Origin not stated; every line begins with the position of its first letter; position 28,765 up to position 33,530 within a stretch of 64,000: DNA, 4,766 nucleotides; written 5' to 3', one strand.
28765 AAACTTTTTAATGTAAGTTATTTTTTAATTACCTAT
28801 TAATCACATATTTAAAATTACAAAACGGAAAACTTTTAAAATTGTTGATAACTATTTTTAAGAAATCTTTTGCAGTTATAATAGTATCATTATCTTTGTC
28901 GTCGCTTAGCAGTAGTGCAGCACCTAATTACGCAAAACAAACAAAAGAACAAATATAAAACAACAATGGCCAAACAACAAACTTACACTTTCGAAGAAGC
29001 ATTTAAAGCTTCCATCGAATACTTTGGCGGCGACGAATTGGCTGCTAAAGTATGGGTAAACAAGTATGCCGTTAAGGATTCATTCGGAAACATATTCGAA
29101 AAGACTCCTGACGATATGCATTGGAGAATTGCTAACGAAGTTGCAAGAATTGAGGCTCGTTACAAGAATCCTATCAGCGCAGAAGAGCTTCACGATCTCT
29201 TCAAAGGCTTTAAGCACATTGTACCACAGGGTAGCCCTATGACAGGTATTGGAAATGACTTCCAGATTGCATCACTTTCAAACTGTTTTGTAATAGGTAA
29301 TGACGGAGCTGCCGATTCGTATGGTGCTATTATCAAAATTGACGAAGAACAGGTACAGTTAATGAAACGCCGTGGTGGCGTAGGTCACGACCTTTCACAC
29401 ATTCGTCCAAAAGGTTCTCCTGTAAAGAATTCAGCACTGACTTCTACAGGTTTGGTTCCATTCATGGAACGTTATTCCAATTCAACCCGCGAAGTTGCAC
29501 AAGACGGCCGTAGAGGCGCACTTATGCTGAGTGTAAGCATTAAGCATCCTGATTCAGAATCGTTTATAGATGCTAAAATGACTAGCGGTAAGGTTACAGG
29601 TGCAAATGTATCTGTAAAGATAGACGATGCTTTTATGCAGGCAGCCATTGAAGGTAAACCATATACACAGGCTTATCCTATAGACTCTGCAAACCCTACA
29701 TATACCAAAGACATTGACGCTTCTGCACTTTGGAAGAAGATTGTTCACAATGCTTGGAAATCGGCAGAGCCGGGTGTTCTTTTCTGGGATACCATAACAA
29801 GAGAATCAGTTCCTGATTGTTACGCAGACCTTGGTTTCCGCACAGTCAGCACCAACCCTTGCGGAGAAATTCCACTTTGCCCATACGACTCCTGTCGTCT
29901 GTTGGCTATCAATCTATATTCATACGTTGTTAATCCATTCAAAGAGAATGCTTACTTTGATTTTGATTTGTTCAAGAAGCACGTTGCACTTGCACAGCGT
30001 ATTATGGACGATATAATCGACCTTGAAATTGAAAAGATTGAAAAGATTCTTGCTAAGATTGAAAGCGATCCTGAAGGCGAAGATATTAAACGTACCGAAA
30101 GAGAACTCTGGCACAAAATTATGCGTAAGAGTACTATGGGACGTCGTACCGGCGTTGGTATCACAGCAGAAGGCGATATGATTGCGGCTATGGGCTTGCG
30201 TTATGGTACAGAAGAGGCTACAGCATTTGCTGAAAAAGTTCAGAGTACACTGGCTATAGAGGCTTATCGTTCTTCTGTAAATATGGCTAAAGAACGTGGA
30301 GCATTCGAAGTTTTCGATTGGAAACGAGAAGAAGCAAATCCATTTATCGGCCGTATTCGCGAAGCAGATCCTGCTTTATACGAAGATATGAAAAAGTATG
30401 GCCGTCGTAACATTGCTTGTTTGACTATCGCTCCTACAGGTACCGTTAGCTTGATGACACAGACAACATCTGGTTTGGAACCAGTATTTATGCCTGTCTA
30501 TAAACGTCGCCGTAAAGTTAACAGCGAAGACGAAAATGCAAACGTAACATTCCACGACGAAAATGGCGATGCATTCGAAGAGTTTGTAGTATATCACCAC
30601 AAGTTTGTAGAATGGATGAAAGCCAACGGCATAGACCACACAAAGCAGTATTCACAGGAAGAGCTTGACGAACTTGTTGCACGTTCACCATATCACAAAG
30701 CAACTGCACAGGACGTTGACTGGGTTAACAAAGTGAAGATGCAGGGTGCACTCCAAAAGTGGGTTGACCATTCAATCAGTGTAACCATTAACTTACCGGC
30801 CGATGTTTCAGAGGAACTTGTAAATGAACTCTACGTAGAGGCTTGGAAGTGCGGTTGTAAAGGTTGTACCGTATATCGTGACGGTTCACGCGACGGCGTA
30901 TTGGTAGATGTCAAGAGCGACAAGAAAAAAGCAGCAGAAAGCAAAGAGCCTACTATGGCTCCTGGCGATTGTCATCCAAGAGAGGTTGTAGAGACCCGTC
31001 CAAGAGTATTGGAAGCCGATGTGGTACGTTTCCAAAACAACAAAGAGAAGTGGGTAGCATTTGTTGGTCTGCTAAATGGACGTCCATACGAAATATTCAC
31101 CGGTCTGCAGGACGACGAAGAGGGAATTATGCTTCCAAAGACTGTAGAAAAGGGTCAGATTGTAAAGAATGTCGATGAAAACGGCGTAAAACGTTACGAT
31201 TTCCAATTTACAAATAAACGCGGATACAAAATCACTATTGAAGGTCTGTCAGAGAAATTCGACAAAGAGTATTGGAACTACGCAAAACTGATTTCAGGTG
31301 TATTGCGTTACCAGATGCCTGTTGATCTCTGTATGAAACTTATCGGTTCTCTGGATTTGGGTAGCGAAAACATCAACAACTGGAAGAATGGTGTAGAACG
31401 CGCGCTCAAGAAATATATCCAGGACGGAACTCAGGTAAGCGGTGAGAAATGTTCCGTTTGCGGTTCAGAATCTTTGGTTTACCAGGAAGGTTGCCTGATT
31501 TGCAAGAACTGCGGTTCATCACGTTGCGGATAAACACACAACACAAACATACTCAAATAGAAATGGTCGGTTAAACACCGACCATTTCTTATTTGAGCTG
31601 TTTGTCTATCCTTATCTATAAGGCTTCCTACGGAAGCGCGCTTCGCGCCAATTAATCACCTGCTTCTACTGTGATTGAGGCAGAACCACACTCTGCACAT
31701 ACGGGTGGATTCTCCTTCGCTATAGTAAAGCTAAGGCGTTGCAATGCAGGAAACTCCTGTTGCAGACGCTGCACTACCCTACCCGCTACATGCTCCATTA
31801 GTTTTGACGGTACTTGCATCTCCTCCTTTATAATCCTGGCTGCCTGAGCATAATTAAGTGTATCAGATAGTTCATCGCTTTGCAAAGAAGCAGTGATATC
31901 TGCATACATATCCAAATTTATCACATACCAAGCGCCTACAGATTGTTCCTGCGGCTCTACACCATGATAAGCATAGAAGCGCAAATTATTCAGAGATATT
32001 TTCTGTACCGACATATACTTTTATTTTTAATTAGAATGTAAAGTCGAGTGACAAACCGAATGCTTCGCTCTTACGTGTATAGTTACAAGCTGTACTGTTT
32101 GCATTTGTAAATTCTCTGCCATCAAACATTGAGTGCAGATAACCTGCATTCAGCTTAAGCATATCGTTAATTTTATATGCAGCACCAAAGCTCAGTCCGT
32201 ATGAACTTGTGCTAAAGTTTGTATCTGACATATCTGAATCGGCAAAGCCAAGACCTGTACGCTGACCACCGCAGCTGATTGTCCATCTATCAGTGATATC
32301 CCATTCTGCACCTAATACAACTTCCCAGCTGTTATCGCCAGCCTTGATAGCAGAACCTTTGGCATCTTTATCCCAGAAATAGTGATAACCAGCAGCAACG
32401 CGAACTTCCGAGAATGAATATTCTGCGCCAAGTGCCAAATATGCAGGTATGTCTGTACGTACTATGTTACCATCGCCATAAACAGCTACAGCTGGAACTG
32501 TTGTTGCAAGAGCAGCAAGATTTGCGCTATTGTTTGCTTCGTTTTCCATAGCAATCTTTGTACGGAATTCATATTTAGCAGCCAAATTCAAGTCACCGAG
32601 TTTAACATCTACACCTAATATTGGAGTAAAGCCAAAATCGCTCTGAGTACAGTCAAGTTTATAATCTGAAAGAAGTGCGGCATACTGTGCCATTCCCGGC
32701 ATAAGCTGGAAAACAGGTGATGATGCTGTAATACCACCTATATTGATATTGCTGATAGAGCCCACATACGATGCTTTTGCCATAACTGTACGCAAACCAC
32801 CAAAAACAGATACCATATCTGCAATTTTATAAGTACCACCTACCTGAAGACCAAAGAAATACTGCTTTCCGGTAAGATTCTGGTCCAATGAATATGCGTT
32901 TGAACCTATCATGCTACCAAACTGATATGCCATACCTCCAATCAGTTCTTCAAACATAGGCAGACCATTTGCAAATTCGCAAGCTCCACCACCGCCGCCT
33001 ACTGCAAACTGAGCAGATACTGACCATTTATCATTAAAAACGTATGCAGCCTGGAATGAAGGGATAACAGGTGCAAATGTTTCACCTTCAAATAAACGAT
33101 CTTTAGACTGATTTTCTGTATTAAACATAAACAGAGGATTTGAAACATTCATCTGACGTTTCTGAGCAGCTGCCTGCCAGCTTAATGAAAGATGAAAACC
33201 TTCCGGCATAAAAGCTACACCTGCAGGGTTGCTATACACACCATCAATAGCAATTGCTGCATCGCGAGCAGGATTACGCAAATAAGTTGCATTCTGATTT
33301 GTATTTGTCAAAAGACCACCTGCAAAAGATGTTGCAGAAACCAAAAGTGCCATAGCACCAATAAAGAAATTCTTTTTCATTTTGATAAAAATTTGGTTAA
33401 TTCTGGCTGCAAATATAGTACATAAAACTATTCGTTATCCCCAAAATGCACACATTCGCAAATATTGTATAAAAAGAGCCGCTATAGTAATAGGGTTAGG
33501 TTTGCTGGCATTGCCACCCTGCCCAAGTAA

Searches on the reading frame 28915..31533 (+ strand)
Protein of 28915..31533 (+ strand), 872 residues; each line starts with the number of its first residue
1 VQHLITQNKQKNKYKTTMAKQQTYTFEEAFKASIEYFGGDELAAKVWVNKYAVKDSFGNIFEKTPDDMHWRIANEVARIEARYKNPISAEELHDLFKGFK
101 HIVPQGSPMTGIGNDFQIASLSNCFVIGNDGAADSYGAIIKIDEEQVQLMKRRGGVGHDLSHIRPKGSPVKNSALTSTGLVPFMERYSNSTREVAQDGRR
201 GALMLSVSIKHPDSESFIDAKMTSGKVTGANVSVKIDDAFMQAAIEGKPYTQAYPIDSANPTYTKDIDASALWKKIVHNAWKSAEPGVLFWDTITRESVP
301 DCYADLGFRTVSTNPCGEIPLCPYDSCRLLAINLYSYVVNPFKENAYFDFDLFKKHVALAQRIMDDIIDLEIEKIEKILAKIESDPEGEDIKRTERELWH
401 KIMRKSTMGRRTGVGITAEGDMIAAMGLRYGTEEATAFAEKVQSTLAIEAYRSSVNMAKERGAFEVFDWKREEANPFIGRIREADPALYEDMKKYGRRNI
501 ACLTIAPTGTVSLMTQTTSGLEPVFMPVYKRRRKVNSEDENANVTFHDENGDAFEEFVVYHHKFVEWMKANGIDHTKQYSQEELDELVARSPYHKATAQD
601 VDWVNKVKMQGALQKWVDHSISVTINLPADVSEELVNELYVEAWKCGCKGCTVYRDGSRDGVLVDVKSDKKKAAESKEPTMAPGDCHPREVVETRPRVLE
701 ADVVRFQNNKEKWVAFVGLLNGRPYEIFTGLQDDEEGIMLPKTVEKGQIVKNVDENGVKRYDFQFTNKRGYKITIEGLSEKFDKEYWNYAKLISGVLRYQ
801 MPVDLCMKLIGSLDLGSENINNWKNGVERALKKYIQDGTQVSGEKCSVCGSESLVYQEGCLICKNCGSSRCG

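Call 14: search_protein_families(library=pfam, proteins=[window:28915-31533:+])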
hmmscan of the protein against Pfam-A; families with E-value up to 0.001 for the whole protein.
window:28915-31533:+ (872 aa): 2 families
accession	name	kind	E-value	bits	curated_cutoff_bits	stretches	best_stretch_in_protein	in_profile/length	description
PF02867.20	Ribonuc_red_lgC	-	1.1e-91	308.5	23.9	1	122-654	1-523/523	Ribonucleotide reductase, barrel domain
PF00317.26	Ribonuc_red_lgN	-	1e-06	29.1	28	1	40-99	4-60/77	Ribonucleotide reductase, all-alpha domain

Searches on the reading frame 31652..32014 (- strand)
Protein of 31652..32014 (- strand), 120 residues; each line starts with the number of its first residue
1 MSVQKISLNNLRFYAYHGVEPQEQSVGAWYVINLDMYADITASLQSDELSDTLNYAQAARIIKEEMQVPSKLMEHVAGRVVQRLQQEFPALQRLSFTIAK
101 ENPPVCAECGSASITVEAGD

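Call 14: search_protein_families(library=pfam, proteins=[window:31652-32014:-])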
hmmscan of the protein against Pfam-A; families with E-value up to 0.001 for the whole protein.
window:31652-32014:- (120 aa): 1 family
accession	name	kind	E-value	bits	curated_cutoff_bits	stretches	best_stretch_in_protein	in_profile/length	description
PF02152.23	FolB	-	1.5e-30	106.4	31.8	1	6-117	1-113/113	Dihydroneopterin aldolase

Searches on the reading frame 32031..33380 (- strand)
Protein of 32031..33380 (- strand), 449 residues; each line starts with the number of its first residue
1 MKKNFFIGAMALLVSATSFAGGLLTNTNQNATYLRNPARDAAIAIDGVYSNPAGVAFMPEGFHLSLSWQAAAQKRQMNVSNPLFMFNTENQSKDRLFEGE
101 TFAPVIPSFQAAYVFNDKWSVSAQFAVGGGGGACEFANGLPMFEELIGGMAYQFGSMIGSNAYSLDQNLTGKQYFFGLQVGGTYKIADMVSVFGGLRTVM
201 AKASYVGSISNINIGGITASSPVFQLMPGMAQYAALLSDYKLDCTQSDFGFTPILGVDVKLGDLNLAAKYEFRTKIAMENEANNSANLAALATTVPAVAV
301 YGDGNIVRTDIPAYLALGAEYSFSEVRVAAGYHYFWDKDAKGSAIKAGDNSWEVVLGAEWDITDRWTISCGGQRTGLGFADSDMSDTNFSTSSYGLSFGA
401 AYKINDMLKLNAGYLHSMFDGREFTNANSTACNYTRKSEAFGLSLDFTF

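Call 14: search_protein_families(library=pfam, proteins=[window:32031-33380:-])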
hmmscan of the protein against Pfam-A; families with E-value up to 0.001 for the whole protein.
window:32031-33380:- (449 aa): 2 families
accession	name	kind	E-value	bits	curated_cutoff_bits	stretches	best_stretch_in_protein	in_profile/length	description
PF03349.22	Toluene_X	-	2e-10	40.2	29.7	1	12-444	2-414/421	Outer membrane protein transport protein (OMPP1/FadL/TodX)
PF13505.12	OMP_b-brl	-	5.4e-10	40.1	28.7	0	376-426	108-158/175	Outer membrane protein beta-barrel domain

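Call 16: find_encoding_contigs(protein=window:32031-33380:-, flank=3000, max_places=10)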
Protein window:32031-33380:- (449 aa): 6 contigs read that carry it; 4 places shown.
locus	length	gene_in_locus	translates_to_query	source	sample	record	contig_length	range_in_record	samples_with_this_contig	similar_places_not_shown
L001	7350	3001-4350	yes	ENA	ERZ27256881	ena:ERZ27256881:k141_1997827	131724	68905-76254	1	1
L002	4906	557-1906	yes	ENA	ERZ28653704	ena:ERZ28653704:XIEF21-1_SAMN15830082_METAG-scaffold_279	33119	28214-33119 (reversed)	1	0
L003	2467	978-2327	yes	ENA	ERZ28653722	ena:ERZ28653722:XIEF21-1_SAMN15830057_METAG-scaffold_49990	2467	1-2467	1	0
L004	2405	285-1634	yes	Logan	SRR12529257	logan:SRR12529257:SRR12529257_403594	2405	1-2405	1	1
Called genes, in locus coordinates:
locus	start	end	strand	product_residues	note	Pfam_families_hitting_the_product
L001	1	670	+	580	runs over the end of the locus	PF02690:Na_Pi_cotrans, PF01895:PhoU (faint)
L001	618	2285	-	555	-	PF04932:Wzy_C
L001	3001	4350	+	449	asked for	PF03349:Toluene_X, PF13505:OMP_b-brl (faint)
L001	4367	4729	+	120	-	PF02152:FolB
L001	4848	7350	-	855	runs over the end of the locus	PF00317:Ribonuc_red_lgN (weak), PF02867:Ribonuc_red_lgC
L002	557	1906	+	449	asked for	PF03349:Toluene_X, PF13505:OMP_b-brl (faint)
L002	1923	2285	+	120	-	PF02152:FolB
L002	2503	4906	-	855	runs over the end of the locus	PF00317:Ribonuc_red_lgN (weak), PF02867:Ribonuc_red_lgC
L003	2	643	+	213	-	?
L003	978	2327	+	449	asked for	PF03349:Toluene_X, PF13505:OMP_b-brl (faint)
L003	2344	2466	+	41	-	?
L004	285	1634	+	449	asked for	PF03349:Toluene_X, PF13505:OMP_b-brl (faint)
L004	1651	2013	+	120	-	PF02152:FolB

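Call 21: find_related_loci(query=window:32031-33380:-, collection=genome_contigs, flank=4000)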
Query window:32031-33380:- (449 aa) in genome_contigs; peptide patterns used: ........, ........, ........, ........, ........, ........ (x = any residue, [..] = any of these).
52 stretches matched a pattern; 3 encode a relative of the query (tblastn E <= 1e-3); 3 distinct loci.
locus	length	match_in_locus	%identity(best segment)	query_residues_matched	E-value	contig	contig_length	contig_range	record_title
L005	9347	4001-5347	91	1-449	0e+0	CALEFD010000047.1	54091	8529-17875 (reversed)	MAG TPA_asm: uncultured Bacteroidales bacterium isolate SRR6425819_bin.21_CONCOCT_v1.1_MAG genome assembly, contig: ERZ1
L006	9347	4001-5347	90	1-449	0e+0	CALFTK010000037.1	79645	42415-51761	MAG TPA_asm: uncultured Bacteroidales bacterium isolate SRR6425821_bin.80_CONCOCT_v1.1_MAG genome assembly, contig: ERZ1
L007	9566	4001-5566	37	18-447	4e-30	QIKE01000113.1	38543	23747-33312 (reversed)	MAG: Bacteroidetes bacterium isolate SZUA-53 Ga0063293_10000387, whole genome shotgun sequence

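Call 25: search_protein_families(library=pfam, proteins=[L006:2717-3910:+, L006:905-2572:+, L006:88-783:+, L003:2-643:+])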
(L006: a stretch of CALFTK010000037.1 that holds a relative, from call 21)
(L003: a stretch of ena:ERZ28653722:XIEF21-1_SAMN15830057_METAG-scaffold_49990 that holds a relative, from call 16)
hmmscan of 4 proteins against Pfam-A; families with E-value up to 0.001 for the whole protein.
L006:2717-3910:+ (397 aa): 6 families
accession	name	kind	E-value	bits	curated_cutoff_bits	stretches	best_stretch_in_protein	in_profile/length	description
PF07221.17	GlcNAc_2-epim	-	2e-39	136.3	23.4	1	33-383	1-343/347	N-acylglucosamine 2-epimerase (GlcNAc 2-epimerase)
PF06662.19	C5-epim_C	-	9.7e-09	35.4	23.3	1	52-151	28-130/188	D-glucuronyl C5-epimerase C-terminus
PF03663.20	Glyco_hydro_76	-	1.2e-05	25.4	25.9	1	62-150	97-189/366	Glycosyl hydrolase family 76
PF07944.18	Beta-AFase-like_GH127_cat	-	4.3e-05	23.1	24.9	0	61-150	183-261/376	Beta-L-arabinofuranosidase, GH127 catalytic domain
PF07470.19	Glyco_hydro_88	-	0.00028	20.4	26.6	0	62-165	83-181/352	Glycosyl Hydrolase Family 88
PF01532.26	Glyco_hydro_47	-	0.00045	19.7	22.9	0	318-350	362-394/455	Glycosyl hydrolase family 47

L006:905-2572:+ (555 aa): 2 families
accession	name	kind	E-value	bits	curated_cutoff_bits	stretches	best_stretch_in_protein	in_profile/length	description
PF04932.20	Wzy_C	-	5.5e-15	55.9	31.7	1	160-312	2-149/149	O-Antigen ligase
PF07719.23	TPR_2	-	0.00041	20.7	27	0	468-498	3-33/34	Tetratricopeptide repeat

L006:88-783:+ (231 aa): 1 family
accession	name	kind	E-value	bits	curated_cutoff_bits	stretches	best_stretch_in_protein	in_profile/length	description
PF01895.24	PhoU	-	8.3e-09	36.1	23.5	1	164-222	27-88/89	PhoU domain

L003:2-643:+ (213 aa): 1 family
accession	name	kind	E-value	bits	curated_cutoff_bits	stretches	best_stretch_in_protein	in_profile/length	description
PF00589.27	Phage_integrase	-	2e-24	86.8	27.1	1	61-200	26-170/172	Phage integrase family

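Call 66: list_cluster_members(proteins=[P0121, window:32031-33380:-])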
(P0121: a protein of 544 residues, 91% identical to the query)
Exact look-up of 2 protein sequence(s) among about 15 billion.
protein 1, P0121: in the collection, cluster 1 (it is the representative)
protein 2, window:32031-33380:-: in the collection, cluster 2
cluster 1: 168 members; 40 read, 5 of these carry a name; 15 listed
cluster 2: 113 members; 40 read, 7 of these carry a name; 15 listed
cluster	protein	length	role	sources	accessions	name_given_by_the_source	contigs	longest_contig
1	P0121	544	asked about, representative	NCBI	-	-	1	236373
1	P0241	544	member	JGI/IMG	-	tetratricopeptide (TPR) repeat protein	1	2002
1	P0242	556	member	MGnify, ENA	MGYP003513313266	FL=1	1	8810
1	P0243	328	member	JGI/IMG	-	tetratricopeptide (TPR) repeat protein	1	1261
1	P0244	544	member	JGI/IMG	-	tetratricopeptide (TPR) repeat protein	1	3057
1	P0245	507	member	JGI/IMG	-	tetratricopeptide (TPR) repeat protein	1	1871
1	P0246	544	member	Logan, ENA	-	-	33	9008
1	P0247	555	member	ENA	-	-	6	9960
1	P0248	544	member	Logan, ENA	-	-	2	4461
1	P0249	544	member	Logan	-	-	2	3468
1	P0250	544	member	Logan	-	-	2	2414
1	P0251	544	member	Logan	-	-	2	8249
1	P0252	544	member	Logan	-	-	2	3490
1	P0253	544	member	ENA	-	-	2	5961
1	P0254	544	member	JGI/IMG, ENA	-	-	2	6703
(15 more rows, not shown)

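Call 71: search_protein_families(library=pfam, proteins=[L031:1-816:+, L033:50-1183:+])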
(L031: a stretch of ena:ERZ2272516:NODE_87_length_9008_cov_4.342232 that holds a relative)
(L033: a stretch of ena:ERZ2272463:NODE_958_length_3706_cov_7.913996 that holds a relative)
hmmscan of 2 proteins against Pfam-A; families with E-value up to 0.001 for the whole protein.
L031:1-816:+ (271 aa): 1 family
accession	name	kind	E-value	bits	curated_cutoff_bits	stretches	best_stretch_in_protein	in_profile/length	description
PF07751.16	Abi_2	-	4.6e-48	164.4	25.6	1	15-186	24-184/184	Abi-like protein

L033:50-1183:+ (377 aa): 2 families
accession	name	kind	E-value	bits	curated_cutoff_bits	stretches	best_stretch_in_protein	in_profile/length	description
PF07804.18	HipA_C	-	2.3e-41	142.2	30.5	1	159-364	3-209/213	HipA-like C-terminal domain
PF13657.11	Couple_hipA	-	4.8e-17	62.7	22.5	1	7-115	1-98/99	HipA N-terminal domain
